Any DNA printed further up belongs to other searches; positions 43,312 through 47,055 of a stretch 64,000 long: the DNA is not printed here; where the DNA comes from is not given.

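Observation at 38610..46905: Three-gene operon pairing a Cas4-like nuclease/SF1 helicase with Mre11-like and Rad50-like proteins, in a defence-island context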

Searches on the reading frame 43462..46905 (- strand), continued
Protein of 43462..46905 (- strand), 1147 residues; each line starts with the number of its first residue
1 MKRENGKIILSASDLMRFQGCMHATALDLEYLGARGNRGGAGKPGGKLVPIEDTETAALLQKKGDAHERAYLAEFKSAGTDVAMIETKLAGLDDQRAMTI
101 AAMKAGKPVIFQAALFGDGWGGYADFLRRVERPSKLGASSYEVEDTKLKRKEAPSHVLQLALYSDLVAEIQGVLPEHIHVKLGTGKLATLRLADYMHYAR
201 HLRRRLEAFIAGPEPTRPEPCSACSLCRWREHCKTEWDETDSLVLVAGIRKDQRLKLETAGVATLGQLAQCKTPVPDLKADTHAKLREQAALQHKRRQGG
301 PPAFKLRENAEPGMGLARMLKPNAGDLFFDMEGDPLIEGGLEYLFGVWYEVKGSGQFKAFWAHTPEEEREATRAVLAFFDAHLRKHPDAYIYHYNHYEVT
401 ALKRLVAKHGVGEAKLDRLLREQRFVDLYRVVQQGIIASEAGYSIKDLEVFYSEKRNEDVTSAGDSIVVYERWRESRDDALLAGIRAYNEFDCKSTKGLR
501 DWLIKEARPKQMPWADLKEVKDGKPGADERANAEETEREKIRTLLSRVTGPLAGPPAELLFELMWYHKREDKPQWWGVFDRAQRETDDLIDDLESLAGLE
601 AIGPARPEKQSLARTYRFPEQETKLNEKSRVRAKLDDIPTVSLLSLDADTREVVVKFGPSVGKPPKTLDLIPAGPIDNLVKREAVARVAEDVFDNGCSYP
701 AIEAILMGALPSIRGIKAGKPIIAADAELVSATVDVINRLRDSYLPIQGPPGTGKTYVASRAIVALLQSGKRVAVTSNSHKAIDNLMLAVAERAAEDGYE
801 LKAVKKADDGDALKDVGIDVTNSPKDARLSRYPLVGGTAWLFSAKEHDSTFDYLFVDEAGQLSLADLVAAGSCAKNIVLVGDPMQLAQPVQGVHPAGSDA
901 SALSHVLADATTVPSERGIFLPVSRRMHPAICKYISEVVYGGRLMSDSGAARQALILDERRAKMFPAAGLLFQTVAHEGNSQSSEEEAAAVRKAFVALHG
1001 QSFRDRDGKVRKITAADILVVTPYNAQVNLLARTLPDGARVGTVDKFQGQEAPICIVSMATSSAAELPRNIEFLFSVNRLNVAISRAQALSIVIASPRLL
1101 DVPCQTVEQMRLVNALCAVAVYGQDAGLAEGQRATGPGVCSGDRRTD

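Call 32: get_annotated_region(hit=H1, flank=7000)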
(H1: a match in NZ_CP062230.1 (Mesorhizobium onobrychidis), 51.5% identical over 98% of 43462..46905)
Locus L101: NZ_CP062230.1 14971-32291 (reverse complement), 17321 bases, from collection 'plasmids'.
description: Mesorhizobium onobrychidis strain OM4 plasmid pOM4, complete sequence
organism: Mesorhizobium onobrychidis (NCBI taxid 2775404)
taxonomy: Bacteria; Pseudomonadota; Alphaproteobacteria; Hyphomicrobiales; Phyllobacteriaceae; Mesorhizobium; Mesorhizobium onobrychidis
host: -; source: Sainfoin,pure bacterial culture,Nodule tissue; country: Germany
typing (MOB-suite, as given by PLSDB): non-mobilizable; mating-pair formation MPF_T
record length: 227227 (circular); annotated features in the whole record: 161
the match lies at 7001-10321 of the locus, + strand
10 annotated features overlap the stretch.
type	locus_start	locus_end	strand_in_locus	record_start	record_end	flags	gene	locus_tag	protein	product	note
CDS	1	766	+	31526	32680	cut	-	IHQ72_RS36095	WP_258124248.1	cysteine desulfurase family protein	-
CDS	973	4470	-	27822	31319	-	-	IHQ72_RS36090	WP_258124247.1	AAA family ATPase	-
CDS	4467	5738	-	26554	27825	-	-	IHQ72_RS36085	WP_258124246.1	DNA repair exonuclease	-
CDS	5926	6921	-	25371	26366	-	-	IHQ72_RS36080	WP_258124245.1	WYL domain-containing protein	-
CDS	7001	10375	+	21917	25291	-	-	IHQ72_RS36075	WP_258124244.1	TM0106 family RecB-like putative nuclease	-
CDS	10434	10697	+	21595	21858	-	-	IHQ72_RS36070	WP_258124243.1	DUF4258 domain-containing protein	-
CDS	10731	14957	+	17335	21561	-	-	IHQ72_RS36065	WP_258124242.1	hypothetical protein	-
CDS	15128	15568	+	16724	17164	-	-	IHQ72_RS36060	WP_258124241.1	hypothetical protein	-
CDS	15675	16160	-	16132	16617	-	-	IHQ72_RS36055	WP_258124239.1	hypothetical protein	-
CDS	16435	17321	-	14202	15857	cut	-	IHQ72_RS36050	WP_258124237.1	acetolactate synthase large subunit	-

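Call 33: get_annotated_region(hit=H10, flank=7000)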
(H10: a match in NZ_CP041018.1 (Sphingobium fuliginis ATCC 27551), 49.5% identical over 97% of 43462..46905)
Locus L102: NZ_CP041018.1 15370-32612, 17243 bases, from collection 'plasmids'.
description: Sphingobium fuliginis ATCC 27551 plasmid pSF1, complete sequence
organism: Sphingobium fuliginis ATCC 27551 (NCBI taxid 1208342)
taxonomy: Bacteria; Pseudomonadota; Alphaproteobacteria; Sphingomonadales; Sphingomonadaceae; Sphingobium; Sphingobium fuliginis; Sphingobium fuliginis ATCC 27551
host: -; source: cell culture,Water of rice field; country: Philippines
typing (MOB-suite, as given by PLSDB): conjugative; replicon rep_cluster_647; relaxase MOBP; mating-pair formation MPF_T
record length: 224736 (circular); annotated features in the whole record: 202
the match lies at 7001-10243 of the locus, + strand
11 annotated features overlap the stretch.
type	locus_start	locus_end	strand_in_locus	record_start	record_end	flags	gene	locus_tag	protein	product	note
CDS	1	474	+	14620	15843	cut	virB10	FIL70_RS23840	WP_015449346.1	type IV secretion system protein VirB10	-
CDS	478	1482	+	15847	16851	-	virB11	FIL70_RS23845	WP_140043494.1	P-type DNA transfer ATPase VirB11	GO:0044097 - secretion by the type IV secretion system [Evidence IEA]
CDS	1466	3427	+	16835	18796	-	-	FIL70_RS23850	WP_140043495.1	type IV secretory system conjugative DNA transfer family protein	-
CDS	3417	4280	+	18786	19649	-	-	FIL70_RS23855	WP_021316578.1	LPD7 domain-containing protein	-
CDS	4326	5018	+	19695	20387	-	-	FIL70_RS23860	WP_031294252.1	HEPN domain-containing protein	-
CDS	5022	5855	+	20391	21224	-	-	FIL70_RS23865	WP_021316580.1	DUF3883 domain-containing protein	-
CDS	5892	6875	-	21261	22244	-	-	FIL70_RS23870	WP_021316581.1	WYL domain-containing protein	-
CDS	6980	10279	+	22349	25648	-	-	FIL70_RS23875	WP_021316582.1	TM0106 family RecB-like putative nuclease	-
CDS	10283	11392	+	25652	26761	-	-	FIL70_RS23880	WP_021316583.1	DNA repair exonuclease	-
CDS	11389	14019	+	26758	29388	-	-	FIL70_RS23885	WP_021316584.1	AAA family ATPase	GO:0006302 - double-strand break repair [Evidence IEA]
CDS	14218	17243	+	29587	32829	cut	-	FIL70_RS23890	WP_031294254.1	site-specific DNA-methyltransferase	GO:0009307 - DNA restriction-modification system [Evidence IEA]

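Call 34: get_annotated_region(hit=H12, flank=7000)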
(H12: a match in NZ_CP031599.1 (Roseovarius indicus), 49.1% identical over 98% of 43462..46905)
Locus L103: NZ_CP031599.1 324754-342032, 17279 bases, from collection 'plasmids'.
description: Roseovarius indicus strain DSM 26383 plasmid pRIdsm_01, complete sequence
organism: Roseovarius indicus (NCBI taxid 540747)
taxonomy: Bacteria; Pseudomonadota; Alphaproteobacteria; Rhodobacterales; Roseobacteraceae; Roseovarius; Roseovarius indicus
host: -; source: pure culture; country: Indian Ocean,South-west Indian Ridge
typing (MOB-suite, as given by PLSDB): conjugative; replicon rep_cluster_599; relaxase MOBP,MOBP; mating-pair formation MPF_T
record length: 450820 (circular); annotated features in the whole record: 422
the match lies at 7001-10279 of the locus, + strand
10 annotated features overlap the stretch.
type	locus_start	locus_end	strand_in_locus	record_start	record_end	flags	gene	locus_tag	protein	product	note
CDS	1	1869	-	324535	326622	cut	-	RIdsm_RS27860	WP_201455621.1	recombinase family protein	GO:0006310 - DNA recombination [Evidence IEA]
CDS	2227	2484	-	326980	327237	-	tnpB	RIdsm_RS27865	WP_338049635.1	IS66 family insertion sequence element accessory protein TnpB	-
CDS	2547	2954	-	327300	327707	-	-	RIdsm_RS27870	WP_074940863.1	transposase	GO:0006313 - DNA transposition [Evidence IEA]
CDS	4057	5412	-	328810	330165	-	-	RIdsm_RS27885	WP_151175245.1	ISKra4 family transposase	-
CDS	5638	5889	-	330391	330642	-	-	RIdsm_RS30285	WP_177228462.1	hypothetical protein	-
CDS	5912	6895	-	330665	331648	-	-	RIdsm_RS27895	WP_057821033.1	WYL domain-containing protein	-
CDS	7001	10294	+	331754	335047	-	-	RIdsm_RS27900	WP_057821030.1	TM0106 family RecB-like putative nuclease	-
CDS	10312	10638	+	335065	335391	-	-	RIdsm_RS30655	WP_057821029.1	DUF4357 domain-containing protein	-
CDS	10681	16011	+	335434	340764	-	-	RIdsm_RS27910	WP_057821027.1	DUF3883 domain-containing protein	-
CDS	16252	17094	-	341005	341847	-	-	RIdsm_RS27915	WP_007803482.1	hypothetical protein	-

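Call 48: get_annotated_region(hit=H2, flank=6000)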
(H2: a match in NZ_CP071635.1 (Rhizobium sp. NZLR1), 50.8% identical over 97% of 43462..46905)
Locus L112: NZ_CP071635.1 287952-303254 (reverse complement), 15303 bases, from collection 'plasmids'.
description: Rhizobium sp. NZLR1 plasmid p3, complete sequence
organism: Rhizobium sp. NZLR1 (NCBI taxid 2731096)
taxonomy: Bacteria; Pseudomonadota; Alphaproteobacteria; Hyphomicrobiales; Rhizobiaceae; Rhizobium; Rhizobium sp. NZLR1
host: -; source: lentil; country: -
typing (MOB-suite, as given by PLSDB): conjugative; replicon rep_cluster_471; relaxase MOBQ; mating-pair formation MPF_T
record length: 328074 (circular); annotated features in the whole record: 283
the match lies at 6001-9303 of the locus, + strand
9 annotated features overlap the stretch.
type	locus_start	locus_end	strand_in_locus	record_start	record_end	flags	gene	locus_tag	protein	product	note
CDS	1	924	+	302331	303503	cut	-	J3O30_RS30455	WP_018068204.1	hypothetical protein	-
CDS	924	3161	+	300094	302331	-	-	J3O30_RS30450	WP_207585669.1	hypothetical protein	-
CDS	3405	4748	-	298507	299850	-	dgt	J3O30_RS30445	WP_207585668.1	dGTP triphosphohydrolase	GO:0015949 - nucleobase-containing small molecule interconversion [Evidence IEA]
CDS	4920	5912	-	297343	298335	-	-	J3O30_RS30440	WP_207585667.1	WYL domain-containing protein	-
CDS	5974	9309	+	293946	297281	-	-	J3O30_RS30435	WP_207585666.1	TM0106 family RecB-like putative nuclease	-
CDS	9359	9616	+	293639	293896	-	-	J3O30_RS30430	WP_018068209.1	multiubiquitin domain-containing protein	-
CDS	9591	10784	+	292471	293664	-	-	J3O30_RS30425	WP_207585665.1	ThiF family adenylyltransferase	-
CDS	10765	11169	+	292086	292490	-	-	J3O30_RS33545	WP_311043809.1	DUF6527 family protein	-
CDS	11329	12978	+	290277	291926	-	rmuC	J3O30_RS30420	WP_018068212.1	DNA recombination protein RmuC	-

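Call 49: get_annotated_region(hit=H3, flank=6000)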
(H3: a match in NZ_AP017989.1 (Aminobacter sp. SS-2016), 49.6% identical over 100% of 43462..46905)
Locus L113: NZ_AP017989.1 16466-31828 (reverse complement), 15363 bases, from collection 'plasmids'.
description: Aminobacter sp. SS-2016 strain Y103A plasmid pANY103c, complete sequence
organism: Aminobacter sp. SS-2016 (NCBI taxid 1870862)
taxonomy: Bacteria; Pseudomonadota; Alphaproteobacteria; Hyphomicrobiales; Phyllobacteriaceae; Aminobacter; Aminobacter sp. SS-2016
host: -; source: Lotus japoicus; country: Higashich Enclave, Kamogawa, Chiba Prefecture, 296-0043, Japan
typing (MOB-suite, as given by PLSDB): non-mobilizable
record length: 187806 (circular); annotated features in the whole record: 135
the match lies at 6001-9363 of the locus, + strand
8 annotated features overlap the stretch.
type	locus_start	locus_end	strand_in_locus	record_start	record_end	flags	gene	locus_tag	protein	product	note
CDS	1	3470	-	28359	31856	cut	-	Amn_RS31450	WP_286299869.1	AAA family ATPase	-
CDS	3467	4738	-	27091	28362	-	-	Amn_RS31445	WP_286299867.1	DNA repair exonuclease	-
CDS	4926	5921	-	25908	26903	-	-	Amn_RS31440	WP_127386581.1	WYL domain-containing protein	-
CDS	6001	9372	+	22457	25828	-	-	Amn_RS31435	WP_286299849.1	TM0106 family RecB-like putative nuclease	-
CDS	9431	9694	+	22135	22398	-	-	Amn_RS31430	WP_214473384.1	DUF4258 domain-containing protein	-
CDS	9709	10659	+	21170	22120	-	-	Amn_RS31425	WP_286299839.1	PD-(D/E)XK nuclease family protein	-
CDS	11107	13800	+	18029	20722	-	-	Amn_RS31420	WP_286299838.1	ATP-binding domain-containing protein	-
CDS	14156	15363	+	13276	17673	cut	-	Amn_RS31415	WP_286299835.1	hypothetical protein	-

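Call 50: get_annotated_region(hit=H9, flank=6000)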
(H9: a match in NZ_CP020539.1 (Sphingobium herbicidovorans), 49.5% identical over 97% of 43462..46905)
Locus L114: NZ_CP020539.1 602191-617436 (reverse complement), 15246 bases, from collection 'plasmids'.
description: Sphingobium herbicidovorans strain MH plasmid pMSHV, complete sequence
organism: Sphingobium herbicidovorans (NCBI taxid 76947)
taxonomy: Bacteria; Pseudomonadota; Alphaproteobacteria; Sphingomonadales; Sphingomonadaceae; Sphingobium; Sphingobium herbicidovorans
host: -; source: cell culture,soil; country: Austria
typing (MOB-suite, as given by PLSDB): conjugative; replicon rep_cluster_545; relaxase MOBP; mating-pair formation MPF_T
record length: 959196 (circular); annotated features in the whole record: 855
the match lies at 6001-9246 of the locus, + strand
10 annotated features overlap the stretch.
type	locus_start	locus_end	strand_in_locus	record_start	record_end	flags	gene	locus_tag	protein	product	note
CDS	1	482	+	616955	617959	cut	virB11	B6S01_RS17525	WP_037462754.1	P-type DNA transfer ATPase VirB11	GO:0044097 - secretion by the type IV secretion system [Evidence IEA]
CDS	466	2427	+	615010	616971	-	-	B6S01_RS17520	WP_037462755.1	type IV secretory system conjugative DNA transfer family protein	-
CDS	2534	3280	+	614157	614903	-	-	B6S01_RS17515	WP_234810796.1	LPD7 domain-containing protein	-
CDS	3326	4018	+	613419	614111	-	-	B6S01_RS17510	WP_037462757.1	HEPN domain-containing protein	-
CDS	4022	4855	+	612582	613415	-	-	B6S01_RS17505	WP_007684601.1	DUF3883 domain-containing protein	-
CDS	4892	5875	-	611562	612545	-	-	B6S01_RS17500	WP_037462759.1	WYL domain-containing protein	-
CDS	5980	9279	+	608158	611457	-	-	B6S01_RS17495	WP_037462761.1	TM0106 family RecB-like putative nuclease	-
CDS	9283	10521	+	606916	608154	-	-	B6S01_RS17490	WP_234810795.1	DNA repair exonuclease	-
CDS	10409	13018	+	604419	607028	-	-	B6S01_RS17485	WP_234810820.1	AAA family ATPase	GO:0006302 - double-strand break repair [Evidence IEA]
CDS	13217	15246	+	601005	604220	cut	-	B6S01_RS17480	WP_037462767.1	site-specific DNA-methyltransferase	GO:0009307 - DNA restriction-modification system [Evidence IEA]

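Call 51: get_annotated_region(hit=H13, flank=6000)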
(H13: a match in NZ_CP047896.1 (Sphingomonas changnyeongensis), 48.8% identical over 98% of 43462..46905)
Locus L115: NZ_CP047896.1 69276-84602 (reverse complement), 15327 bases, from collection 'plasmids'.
description: Sphingomonas changnyeongensis strain C33 plasmid pC33, complete sequence
organism: Sphingomonas changnyeongensis (NCBI taxid 2698679)
taxonomy: Bacteria; Pseudomonadota; Alphaproteobacteria; Sphingomonadales; Sphingomonadaceae; Sphingomonas; Sphingomonas changnyeongensis
host: -; source: Single cell,Fresh water; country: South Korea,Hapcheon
typing (MOB-suite, as given by PLSDB): non-mobilizable
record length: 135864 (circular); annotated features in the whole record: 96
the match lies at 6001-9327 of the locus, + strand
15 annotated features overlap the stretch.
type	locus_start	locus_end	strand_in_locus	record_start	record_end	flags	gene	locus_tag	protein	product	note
CDS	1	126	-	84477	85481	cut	-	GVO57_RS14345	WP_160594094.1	hypothetical protein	-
CDS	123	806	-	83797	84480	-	-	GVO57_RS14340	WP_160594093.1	hypothetical protein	-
CDS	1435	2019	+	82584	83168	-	-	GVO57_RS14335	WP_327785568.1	SOS response-associated peptidase family protein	GO:0006974 - DNA damage response [Evidence IEA]; GO:0018142 - protein-DNA covalent cross-linking [Evidence IEA]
CDS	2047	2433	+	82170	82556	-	-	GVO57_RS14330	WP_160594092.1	type II toxin-antitoxin system HicB family antitoxin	-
CDS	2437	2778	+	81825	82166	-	-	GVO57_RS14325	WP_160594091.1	thermonuclease family protein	-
CDS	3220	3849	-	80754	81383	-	-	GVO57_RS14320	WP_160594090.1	hypothetical protein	-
CDS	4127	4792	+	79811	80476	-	-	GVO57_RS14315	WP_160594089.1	helix-turn-helix transcriptional regulator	-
CDS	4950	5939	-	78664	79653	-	-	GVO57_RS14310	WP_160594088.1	WYL domain-containing protein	-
CDS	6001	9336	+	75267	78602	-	-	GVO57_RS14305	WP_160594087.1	TM0106 family RecB-like putative nuclease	-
CDS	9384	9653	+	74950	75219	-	-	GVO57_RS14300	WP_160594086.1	hypothetical protein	-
CDS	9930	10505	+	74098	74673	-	-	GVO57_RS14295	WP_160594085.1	PAS domain-containing protein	-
CDS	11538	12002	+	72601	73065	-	-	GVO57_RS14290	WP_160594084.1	transposase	GO:0006313 - DNA transposition [Evidence IEA]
CDS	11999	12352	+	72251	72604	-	tnpB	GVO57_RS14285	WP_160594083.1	IS66 family insertion sequence element accessory protein TnpB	-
CDS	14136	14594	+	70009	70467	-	-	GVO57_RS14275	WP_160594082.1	DUF4279 domain-containing protein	-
CDS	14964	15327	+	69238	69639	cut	-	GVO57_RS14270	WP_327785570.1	GNAT family N-acetyltransferase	-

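Call 52: get_annotated_region(hit=H14, flank=6000)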
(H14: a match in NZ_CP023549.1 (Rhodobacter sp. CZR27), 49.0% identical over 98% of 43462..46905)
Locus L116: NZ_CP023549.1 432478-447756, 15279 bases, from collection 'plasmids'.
description: Rhodobacter sp. CZR27 plasmid unnamed1, complete sequence
organism: Rhodobacter sp. CZR27 (NCBI taxid 2033869)
taxonomy: Bacteria; Pseudomonadota; Alphaproteobacteria; Rhodobacterales; Paracoccaceae; Rhodobacter; Rhodobacter sp. CZR27
host: -; source: cell culture,paddy soil; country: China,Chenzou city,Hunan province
typing (MOB-suite, as given by PLSDB): non-mobilizable
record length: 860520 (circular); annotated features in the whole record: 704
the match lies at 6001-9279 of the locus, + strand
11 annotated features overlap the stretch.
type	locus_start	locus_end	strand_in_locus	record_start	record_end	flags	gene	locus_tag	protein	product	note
CDS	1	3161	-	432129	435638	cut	-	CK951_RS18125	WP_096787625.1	DUF3883 domain-containing protein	-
CDS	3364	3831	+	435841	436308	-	-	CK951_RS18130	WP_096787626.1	hypothetical protein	-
CDS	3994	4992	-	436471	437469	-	-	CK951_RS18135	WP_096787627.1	WYL domain-containing protein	-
CDS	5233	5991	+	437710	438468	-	-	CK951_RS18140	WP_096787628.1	hypothetical protein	-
CDS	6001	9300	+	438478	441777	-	-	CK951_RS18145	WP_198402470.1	TM0106 family RecB-like putative nuclease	-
CDS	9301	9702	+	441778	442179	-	-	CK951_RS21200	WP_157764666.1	hypothetical protein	-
CDS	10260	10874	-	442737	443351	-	-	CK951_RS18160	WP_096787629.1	recombinase family protein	-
CDS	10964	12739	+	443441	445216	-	-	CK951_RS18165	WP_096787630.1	inositol monophosphatase family protein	-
CDS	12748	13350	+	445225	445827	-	-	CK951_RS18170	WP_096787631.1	NUDIX hydrolase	-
CDS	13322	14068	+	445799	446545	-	-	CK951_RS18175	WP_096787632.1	hypothetical protein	-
CDS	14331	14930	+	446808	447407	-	-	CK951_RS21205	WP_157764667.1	hypothetical protein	-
